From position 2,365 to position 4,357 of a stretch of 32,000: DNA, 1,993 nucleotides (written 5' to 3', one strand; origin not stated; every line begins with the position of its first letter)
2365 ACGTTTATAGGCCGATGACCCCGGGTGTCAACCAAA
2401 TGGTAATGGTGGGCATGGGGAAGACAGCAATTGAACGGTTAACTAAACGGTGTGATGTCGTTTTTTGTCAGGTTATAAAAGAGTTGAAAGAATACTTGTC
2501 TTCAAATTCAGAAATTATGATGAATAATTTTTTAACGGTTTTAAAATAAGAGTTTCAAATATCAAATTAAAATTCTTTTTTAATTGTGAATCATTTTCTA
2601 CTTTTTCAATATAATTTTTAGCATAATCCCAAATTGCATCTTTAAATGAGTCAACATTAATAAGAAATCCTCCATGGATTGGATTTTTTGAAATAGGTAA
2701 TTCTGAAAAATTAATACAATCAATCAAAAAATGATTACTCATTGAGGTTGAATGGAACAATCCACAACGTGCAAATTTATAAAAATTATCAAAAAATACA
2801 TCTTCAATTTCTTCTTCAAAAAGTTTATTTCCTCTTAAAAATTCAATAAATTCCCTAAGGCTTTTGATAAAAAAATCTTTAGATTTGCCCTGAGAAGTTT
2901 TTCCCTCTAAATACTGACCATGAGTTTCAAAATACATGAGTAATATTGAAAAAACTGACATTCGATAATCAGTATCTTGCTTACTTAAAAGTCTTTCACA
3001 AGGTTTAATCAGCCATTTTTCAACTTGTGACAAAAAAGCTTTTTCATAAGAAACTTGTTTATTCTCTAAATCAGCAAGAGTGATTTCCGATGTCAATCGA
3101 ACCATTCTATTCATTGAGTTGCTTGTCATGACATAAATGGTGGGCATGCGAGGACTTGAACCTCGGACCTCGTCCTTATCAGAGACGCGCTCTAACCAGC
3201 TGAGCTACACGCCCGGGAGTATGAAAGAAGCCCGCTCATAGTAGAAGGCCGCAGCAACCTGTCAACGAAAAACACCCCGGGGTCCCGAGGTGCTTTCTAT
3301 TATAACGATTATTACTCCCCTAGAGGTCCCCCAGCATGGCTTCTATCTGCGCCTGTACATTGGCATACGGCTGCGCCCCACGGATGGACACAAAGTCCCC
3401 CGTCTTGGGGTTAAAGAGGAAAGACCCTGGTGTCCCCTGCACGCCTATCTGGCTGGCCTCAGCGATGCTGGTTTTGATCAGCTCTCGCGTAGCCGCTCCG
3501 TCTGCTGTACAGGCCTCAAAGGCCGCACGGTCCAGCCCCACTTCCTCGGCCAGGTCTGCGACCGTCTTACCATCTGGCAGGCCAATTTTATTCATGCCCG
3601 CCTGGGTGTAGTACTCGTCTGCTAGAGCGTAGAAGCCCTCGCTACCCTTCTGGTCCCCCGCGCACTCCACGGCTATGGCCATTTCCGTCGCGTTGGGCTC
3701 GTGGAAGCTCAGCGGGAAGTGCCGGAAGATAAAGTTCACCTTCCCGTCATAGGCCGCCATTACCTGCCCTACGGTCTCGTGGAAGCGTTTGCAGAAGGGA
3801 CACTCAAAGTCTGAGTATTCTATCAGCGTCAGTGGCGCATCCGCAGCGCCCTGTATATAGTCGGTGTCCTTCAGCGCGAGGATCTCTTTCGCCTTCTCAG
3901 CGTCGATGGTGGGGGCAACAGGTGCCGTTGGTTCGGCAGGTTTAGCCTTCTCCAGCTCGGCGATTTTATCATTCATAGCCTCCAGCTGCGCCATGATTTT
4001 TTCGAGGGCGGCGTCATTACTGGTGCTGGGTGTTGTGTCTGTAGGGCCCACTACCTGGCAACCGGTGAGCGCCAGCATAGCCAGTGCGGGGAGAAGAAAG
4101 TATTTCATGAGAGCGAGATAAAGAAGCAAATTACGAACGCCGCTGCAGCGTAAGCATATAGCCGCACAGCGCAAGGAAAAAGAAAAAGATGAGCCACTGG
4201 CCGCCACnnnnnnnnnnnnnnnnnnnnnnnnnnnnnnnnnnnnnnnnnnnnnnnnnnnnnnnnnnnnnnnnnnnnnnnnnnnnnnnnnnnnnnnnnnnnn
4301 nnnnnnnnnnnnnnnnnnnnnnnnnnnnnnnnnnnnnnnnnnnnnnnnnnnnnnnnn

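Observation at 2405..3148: Miniature integrase-less islet at tRNA-Ile, bounded by a 13-bp duplication of the tRNA 3' end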

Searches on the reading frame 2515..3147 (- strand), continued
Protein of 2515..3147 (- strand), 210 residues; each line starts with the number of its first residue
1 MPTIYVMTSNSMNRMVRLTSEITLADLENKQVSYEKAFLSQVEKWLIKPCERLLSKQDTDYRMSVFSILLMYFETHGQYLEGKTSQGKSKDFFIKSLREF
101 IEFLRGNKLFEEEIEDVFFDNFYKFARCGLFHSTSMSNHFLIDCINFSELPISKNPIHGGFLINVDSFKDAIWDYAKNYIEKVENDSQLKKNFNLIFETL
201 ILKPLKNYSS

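Call 83: list_cluster_members(proteins=[P0007, P0010, P0016, P0023, P0040, P0052, P0070, P0084, P0095, P0119])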
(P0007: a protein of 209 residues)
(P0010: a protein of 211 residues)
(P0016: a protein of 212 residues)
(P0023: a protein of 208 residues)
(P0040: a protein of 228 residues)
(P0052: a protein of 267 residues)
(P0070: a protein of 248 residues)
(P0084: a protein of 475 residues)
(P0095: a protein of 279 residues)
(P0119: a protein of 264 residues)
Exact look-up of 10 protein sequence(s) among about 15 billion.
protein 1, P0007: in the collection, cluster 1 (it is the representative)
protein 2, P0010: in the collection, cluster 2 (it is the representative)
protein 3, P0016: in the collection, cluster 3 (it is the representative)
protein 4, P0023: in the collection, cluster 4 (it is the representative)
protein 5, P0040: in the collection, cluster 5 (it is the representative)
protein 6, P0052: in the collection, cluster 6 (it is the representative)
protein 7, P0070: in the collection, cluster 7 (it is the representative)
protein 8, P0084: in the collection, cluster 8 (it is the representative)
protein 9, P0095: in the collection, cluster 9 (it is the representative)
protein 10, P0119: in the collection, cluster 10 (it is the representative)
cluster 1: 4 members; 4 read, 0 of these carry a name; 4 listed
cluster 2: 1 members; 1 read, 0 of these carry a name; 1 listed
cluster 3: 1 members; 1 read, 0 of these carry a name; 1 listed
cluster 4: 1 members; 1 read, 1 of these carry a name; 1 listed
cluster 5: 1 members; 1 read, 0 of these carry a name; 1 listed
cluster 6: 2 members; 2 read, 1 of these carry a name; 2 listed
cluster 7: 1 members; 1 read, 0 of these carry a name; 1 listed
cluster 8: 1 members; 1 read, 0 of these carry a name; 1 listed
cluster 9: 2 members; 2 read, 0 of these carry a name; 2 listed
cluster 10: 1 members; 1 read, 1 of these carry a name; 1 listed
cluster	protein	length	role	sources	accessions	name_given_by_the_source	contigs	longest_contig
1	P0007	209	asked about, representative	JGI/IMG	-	-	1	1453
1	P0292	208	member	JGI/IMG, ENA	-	-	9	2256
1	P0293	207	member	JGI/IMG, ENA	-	-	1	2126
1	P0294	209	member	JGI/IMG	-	-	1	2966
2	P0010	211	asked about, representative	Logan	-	-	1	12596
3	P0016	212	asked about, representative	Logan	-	-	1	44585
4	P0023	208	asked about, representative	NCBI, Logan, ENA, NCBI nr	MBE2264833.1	MAG: hypothetical protein IAE64_01110 [Flavobacteriales bacterium] | hypothetical protein [Flavobacteriales bacterium]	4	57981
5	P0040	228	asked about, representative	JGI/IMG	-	-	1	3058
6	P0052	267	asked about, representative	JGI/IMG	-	hypothetical protein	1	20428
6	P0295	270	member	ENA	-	-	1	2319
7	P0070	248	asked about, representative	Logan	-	-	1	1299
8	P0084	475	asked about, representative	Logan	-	-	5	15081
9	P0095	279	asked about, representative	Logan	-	-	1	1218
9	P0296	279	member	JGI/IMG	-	-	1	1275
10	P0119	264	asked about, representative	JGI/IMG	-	hypothetical protein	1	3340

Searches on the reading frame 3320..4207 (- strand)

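Call 58: search_protein_families(library=pfam, proteins=[window:3320-4207:-], max_evalue=0.001)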
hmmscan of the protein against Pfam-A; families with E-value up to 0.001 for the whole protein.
window:3320-4207:- (295 aa): 3 families
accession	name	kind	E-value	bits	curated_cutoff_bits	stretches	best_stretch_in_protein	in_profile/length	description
PF13462.12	Thioredoxin_4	-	4.8e-25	89.1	23.2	1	114-263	3-144/165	Thioredoxin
PF01323.26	DSBA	-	2.1e-16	60.7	25.6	1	127-288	1-190/191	DSBA-like thioredoxin domain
PF13098.12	Thioredoxin_2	-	4.1e-06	27.5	27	1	129-286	10-102/104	Thioredoxin-like domain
